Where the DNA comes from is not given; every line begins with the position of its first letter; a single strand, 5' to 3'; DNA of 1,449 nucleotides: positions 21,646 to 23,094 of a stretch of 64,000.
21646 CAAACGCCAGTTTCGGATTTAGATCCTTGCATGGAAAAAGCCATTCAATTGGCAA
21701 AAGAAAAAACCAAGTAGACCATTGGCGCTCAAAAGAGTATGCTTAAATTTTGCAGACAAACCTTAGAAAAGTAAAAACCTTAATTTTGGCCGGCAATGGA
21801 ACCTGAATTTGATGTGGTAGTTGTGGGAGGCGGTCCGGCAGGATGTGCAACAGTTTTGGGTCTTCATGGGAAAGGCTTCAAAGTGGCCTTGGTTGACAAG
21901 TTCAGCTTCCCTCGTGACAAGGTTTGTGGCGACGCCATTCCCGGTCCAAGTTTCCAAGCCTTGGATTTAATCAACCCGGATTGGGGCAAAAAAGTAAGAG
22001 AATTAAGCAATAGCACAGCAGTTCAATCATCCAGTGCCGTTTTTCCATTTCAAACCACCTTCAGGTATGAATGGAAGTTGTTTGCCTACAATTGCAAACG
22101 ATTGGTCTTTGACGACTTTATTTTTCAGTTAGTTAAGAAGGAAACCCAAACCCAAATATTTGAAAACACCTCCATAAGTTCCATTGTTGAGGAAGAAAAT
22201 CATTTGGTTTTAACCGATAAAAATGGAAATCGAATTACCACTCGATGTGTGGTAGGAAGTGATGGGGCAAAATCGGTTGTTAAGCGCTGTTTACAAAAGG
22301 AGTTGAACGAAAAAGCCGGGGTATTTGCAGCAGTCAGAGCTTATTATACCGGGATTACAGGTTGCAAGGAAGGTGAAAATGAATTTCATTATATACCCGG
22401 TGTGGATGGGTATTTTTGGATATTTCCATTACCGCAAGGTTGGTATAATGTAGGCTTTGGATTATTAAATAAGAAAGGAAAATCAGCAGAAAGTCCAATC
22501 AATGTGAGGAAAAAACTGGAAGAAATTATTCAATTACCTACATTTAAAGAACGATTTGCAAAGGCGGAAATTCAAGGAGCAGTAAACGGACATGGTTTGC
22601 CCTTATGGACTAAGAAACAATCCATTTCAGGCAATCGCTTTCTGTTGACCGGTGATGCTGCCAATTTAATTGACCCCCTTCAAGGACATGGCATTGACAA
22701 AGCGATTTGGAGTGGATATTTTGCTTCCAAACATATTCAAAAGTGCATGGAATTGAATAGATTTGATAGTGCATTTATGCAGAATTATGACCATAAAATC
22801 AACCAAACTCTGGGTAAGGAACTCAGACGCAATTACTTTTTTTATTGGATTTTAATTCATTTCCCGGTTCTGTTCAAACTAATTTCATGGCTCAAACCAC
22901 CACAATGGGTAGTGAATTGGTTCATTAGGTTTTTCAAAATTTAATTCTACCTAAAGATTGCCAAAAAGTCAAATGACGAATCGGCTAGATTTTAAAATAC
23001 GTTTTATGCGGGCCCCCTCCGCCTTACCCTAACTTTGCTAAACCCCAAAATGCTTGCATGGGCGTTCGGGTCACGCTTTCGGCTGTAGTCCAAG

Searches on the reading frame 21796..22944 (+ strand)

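Call 52: search_protein_families(library=pfam, proteins=[window:21796-22944:+], max_evalue=0.00001)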
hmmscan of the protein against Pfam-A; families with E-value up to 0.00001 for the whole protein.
window:21796-22944:+ (382 aa): 3 families
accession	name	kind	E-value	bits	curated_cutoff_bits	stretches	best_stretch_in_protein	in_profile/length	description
PF01494.25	FAD_binding_3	-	1.7e-12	47.6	22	1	116-304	112-308/349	FAD binding domain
PF01266.30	DAO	-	3.8e-07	30.4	27.9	0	6-38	1-33/353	FAD dependent oxidoreductase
PF07992.20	Pyr_redox_2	-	2.5e-06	27.6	26.1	0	5-38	1-31/291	Pyridine nucleotide-disulphide oxidoreductase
